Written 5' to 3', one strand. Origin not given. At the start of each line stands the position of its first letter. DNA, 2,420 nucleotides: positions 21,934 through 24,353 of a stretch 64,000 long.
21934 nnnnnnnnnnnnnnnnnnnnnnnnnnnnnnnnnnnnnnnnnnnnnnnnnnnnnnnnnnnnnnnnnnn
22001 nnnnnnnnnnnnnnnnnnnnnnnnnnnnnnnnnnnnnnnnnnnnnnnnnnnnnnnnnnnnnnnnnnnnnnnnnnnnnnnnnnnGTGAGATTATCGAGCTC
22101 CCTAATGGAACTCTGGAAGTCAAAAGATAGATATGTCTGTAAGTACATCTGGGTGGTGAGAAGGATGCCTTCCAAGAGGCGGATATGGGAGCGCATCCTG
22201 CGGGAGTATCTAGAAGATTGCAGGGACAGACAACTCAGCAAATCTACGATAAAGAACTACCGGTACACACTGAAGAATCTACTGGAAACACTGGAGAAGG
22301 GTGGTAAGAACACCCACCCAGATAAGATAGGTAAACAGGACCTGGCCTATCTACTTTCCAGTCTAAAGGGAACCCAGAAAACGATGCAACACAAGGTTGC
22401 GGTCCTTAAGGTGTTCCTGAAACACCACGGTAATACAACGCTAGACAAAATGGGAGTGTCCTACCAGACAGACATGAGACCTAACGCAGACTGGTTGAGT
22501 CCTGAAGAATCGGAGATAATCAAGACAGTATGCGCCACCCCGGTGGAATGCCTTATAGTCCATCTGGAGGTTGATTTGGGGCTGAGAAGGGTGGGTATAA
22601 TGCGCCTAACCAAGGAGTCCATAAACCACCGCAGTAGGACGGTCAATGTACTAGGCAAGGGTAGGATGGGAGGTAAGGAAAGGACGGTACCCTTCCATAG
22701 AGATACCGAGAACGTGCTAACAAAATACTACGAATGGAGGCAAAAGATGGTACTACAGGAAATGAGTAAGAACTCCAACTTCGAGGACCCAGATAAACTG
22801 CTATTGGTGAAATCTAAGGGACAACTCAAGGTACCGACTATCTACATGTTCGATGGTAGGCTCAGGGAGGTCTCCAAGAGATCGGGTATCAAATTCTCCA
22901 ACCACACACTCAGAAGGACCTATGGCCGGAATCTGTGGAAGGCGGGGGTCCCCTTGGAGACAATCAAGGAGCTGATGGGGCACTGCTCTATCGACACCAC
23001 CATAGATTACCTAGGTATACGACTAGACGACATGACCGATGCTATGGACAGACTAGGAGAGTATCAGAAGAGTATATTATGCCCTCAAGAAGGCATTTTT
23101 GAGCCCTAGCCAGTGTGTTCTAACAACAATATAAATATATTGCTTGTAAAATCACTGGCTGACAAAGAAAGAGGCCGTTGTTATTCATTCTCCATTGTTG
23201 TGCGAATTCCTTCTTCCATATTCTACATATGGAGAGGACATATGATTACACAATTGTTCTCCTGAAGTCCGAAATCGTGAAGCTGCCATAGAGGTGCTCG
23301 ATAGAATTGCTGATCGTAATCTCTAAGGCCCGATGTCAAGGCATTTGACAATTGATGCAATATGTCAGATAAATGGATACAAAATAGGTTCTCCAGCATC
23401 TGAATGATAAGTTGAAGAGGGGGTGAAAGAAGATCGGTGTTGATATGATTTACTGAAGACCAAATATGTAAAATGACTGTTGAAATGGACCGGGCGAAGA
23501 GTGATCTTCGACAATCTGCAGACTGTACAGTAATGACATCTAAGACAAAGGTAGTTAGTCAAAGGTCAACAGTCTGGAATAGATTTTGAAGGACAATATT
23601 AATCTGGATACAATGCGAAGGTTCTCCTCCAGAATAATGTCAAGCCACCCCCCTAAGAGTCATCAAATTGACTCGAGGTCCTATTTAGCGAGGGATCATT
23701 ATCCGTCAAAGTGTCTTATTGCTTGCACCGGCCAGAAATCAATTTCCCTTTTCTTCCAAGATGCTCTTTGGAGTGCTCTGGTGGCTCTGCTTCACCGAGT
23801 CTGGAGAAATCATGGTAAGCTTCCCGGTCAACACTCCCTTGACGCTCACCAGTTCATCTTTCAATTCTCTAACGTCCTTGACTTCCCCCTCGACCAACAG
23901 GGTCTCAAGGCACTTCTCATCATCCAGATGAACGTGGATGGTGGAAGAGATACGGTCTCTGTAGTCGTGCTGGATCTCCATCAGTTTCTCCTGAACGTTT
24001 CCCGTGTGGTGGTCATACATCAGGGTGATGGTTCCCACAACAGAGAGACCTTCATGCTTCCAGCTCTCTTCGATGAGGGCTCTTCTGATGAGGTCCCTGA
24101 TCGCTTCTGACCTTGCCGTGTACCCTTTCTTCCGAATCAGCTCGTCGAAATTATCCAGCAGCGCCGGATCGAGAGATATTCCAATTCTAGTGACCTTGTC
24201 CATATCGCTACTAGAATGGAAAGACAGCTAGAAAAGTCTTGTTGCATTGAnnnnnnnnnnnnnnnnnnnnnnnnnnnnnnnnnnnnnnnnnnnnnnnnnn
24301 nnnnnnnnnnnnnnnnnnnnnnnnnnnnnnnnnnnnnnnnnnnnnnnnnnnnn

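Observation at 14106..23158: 9-kb integrated element whose att site is the topA promoter, not a tRNA gene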

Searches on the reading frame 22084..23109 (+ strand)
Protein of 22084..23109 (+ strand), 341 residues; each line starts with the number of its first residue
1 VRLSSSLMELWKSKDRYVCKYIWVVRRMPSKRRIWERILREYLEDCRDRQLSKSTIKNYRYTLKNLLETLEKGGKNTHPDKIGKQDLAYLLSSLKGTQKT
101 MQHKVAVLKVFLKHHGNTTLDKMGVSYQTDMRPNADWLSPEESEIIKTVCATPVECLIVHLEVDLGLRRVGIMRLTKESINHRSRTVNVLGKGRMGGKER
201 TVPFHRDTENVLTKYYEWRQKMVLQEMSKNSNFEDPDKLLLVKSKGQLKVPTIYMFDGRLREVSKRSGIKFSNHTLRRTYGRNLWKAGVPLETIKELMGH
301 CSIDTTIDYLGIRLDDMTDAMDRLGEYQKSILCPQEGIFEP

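Call 7: search_protein_families(library=pfam, proteins=[window:22084-23109:+], max_evalue=0.01)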
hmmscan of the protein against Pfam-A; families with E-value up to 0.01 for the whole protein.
window:22084-23109:+ (341 aa): 3 families
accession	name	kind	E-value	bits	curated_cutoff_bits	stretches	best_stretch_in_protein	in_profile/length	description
PF00589.27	Phage_integrase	-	6.2e-18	65.6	27.1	1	155-310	24-166/172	Phage integrase family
PF13495.12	Phage_int_SAM_4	-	5.8e-07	30.3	27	1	39-114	2-77/85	Phage integrase, N-terminal SAM-like domain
PF02899.23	Phage_int_SAM_1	-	1.6e-06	28.7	22.3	1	41-113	3-77/83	Phage integrase, N-terminal SAM-like domain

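Call 8: search_protein_families(library=phrogs, proteins=[window:22084-23109:+], max_evalue=0.01)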
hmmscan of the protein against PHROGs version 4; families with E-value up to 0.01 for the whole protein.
window:22084-23109:+ (341 aa): 5 families
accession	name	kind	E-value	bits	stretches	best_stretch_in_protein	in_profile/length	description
phrog_1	-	integration and excision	2.8e-33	117.1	1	29-330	160-453/611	integrase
phrog_216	-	integration and excision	3.3e-27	96.4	1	112-332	29-244/301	integrase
phrog_7269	-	integration and excision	2.9e-08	34.5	1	255-322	12-79/89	integrase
phrog_23271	-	unknown function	4e-06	27.7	1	267-313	5-51/67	-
phrog_7685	-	integration and excision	0.00049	20.7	1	254-309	165-219/240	integrase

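Call 24: find_related_loci(query=window:22084-23109:+, collection=viral_contigs, flank=10000)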
Query window:22084-23109:+ (341 aa) in viral_contigs; peptide patterns used: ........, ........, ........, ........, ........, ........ (x = any residue, [..] = any of these).
4 stretches matched a pattern, but none encodes a relative of the query by tblastn (E <= 1e-3).

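Call 42: find_homologous_proteins(query=window:22105-23109:+)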
Query window:22105-23109:+ (334 aa): 49 proteins with E <= 0.001 among 2096 candidates.
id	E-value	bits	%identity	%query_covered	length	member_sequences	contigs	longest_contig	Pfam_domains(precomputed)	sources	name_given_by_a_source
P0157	6.6e-225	764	100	100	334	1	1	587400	PF13495.13,PF00589.28,PF02899.24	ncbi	-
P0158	4.2e-82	294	43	94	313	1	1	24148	PF00589.28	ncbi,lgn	-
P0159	5.6e-76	274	44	93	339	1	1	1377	PF00589.28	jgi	jgi:integrase/recombinase XerD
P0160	2.4e-74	269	43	93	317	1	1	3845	PF00589.28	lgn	-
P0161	3.9e-65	238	40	93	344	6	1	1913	PF00589.28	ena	-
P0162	7.3e-62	228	40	93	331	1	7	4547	PF00589.28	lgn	-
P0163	1.1e-61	227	39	93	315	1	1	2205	PF00589.28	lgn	-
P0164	6.3e-61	225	40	93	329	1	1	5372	PF00589.28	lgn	-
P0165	7.8e-61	224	39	91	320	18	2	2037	PF00589.28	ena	-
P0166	2.7e-58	216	39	91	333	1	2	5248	PF00589.28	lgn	-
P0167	1.1e-57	214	39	91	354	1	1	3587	PF00589.28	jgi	jgi:integrase/recombinase XerD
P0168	7.7e-56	208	43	76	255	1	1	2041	PF00589.28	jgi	jgi:integrase/recombinase XerD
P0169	8.4e-54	201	36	95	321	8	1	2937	PF00589.28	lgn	-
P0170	9.6e-54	201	34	91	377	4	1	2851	PF00589.28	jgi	jgi:integrase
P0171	1.3e-53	201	37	91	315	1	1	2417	PF00589.28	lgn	-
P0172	8.4e-53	198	36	89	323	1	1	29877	PF00589.28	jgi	jgi:integrase/recombinase XerD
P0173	4.6e-52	195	35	93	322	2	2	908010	PF00589.28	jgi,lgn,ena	-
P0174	7.4e-52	195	34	92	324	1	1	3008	PF00589.28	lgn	-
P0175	1.0e-51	194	37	90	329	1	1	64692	PF00589.28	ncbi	-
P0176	4.2e-51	192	36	92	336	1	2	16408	PF00589.28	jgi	jgi:integrase/recombinase XerD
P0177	1.8e-50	190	36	87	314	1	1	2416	PF00589.28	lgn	-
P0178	8.0e-50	188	35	93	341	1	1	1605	PF00589.28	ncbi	-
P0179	1.0e-49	188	36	87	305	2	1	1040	PF00589.28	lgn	-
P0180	2.0e-49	187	36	91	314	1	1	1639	PF00589.28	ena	-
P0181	5.1e-47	179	36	83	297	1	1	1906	PF00589.28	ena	-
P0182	6.0e-46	175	36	83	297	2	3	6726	PF00589.28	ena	-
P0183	2.2e-45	173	36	83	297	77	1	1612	PF00589.28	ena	-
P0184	4.5e-45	173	35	91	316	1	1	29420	PF00589.28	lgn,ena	-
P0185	6.3e-45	172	34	93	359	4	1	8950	PF00589.28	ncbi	-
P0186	7.3e-45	172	35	83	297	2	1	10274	PF00589.28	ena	-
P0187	4.3e-44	169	36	81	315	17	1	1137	PF00589.28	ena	-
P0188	1.2e-42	164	34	84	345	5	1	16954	PF00589.28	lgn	-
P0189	1.7e-41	161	36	78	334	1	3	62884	PF00589.28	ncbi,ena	-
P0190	3.1e-41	160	34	83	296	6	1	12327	PF00589.28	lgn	-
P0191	1.2e-40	158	33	82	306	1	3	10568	PF00589.28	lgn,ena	-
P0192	3.3e-40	157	35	78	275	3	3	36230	PF00589.28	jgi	-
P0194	3.1e-38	150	34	81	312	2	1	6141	PF00589.28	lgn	-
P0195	3.2e-38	150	37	76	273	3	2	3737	PF00589.28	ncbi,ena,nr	ncbi:MAG: site-specific integrase [Candidatus Methanomethylophilaceae archaeon]|nr:site-specific int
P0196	4.1e-38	150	45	54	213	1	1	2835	PF00589.28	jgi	jgi:integrase/recombinase XerD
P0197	1.1e-37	148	44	58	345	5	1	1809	PF00589.28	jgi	jgi:hypothetical protein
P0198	1.6e-37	148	33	84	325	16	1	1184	PF00589.28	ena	-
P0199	4.2e-37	146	40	62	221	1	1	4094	PF00589.28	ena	-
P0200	6.9e-36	142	30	92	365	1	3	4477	PF00589.28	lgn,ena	-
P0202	5.9e-33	133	46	46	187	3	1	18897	PF00589.28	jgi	-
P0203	2.0e-28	118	30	93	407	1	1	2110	PF00589.28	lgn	-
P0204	9.6e-27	112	46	41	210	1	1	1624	PF00589.28,PF02866.24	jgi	jgi:integrase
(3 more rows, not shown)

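Call 44: find_encoding_contigs(protein=P0158, flank=10000, max_places=3)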
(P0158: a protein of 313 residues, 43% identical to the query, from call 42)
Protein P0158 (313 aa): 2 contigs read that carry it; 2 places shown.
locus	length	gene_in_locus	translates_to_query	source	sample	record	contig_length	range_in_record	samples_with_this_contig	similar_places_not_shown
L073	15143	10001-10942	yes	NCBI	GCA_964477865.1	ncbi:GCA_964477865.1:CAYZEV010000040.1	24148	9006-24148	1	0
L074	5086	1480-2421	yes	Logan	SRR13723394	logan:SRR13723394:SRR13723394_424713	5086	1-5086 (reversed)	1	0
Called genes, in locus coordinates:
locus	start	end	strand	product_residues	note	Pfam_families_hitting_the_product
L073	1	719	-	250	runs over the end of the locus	PF13588:HSDR_N_2, PF04313:HSDR_N (weak)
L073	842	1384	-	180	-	-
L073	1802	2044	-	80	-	-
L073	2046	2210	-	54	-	-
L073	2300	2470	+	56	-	-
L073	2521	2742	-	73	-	-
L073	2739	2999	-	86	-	-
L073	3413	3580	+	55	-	-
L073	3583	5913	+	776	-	-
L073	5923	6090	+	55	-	-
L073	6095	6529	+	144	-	-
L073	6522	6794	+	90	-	-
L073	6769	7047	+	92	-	-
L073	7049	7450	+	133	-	-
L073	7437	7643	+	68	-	-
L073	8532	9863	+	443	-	-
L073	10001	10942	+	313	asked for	PF00589:Phage_integrase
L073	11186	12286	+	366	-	PF08442:ATP-grasp_2, PF13549:ATP-grasp_5, PF24948:Citrate_synth_N, PF00549:Ligase_CoA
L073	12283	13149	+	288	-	PF02629:CoA_binding, PF13380:CoA_binding_2, PF13607:Succ_CoA_lig, PF00549:Ligase_CoA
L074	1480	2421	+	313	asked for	PF00589:Phage_integrase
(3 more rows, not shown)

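Call 45: find_encoding_contigs(protein=P0175, flank=10000, max_places=3)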
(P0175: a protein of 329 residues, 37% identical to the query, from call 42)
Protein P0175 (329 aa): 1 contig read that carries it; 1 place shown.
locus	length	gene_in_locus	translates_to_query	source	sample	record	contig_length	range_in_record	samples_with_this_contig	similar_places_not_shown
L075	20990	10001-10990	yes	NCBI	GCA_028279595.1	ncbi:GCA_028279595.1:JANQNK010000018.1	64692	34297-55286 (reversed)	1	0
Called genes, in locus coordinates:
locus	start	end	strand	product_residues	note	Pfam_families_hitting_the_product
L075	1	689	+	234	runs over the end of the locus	PF00154:RecA_N (weak), PF03796:DnaB_C (weak), PF06745:ATPase, PF13481:AAA_25, PF20720:nSTAND3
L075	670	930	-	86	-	-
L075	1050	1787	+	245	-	-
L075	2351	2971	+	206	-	-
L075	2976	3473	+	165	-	-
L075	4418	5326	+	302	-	-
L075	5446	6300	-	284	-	-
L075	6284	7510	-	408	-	-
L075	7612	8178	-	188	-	-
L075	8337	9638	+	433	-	PF05048:NosD, PF13229:Beta_helix, PF05048:NosD, PF13229:Beta_helix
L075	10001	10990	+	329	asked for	PF00589:Phage_integrase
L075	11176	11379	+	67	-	PF21965:SAMP2 (weak)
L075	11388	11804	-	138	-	-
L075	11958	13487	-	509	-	PF00221:Lyase_aromatic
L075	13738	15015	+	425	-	PF02517:Rce1-like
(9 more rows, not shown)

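Call 51: search_protein_families(library=phrogs, proteins=[L073:842-1384:-, L073:3583-5913:+, L073:8532-9863:+, L073:6095-6529:+, L073:7049-7450:+], max_evalue=0.001)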
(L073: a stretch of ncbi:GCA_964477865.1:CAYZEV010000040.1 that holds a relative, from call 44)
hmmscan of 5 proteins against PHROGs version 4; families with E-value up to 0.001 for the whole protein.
L073:842-1384:- (180 aa): 0 families

L073:3583-5913:+ (776 aa): 0 families

L073:8532-9863:+ (443 aa): 0 families

L073:6095-6529:+ (144 aa): 0 families

L073:7049-7450:+ (133 aa): 0 families

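Call 91: find_encoding_contigs(protein=P0157, flank=10000, max_places=10)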
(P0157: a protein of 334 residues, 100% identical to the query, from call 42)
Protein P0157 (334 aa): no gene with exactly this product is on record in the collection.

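Call 94: search_solved_structures(query=window:22105-23109:+, max_evalue=0.001, show_alignments=1)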
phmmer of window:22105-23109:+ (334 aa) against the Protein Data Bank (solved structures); distinct sequences matched with E-value up to 0.001: 7.
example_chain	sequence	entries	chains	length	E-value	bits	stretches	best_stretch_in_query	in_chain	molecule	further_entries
4a8e_A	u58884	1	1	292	7.2e-11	45.2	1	34-315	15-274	PROBABLE TYROSINE RECOMBINASE XERC-LIKE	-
9i5v_14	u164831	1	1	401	5.6e-08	35.7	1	149-310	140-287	Ribosome-associated translation inhibitor RaiA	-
5hxy_A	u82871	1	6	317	4.6e-07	32.7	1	32-304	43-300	Tyrosine recombinase XerA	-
5vfz_A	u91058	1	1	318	7.1e-06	28.8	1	250-317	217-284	Gp33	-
1a0p_A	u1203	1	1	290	1.7e-05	27.6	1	157-306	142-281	SITE-SPECIFIC RECOMBINASE XERD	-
5dcf_A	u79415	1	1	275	3.6e-05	26.5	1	157-306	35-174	Tyrosine recombinase XerD,DNA translocase FtsK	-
2a3v_A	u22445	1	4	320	7e-05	25.5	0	254-304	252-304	site-specific recombinase IntI4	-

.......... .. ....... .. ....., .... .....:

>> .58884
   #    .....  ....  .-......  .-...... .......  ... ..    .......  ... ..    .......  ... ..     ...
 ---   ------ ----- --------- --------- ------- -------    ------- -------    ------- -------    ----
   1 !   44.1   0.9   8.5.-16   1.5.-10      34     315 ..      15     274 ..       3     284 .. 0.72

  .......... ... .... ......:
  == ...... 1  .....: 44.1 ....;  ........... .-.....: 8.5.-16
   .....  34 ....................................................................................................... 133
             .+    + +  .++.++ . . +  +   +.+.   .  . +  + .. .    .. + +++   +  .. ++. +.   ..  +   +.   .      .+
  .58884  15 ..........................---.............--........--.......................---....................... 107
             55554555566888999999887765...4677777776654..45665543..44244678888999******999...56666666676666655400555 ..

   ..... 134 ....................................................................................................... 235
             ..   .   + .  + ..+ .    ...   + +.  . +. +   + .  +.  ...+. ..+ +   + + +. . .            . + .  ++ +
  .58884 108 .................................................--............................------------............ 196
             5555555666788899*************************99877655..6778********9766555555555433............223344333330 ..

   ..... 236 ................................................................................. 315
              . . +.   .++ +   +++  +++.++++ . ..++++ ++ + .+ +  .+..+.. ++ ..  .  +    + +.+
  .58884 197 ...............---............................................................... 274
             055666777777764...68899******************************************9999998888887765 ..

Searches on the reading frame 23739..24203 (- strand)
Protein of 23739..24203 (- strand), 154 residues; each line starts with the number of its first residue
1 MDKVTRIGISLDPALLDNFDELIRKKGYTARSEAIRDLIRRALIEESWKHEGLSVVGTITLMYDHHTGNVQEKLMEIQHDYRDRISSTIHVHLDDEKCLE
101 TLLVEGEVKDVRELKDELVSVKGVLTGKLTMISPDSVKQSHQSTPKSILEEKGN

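Call 7: search_protein_families(library=pfam, proteins=[window:23739-24203:-], max_evalue=0.01)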
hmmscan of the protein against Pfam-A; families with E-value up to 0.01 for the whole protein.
window:23739-24203:- (154 aa): 2 families
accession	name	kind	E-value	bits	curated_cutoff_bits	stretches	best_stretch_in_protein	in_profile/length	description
PF08753.17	NikR_C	-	9.5e-31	106.3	22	1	56-132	1-77/77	NikR C terminal nickel binding domain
PF01402.27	RHH_1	-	1.4e-07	31.6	20.5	1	6-43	1-37/39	Ribbon-helix-helix protein, copG family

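Call 11: find_encoding_contigs(protein=window:23739-24203:-, flank=10000, max_places=6)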
Protein window:23739-24203:- (154 aa): no gene with exactly this product is on record in the collection.
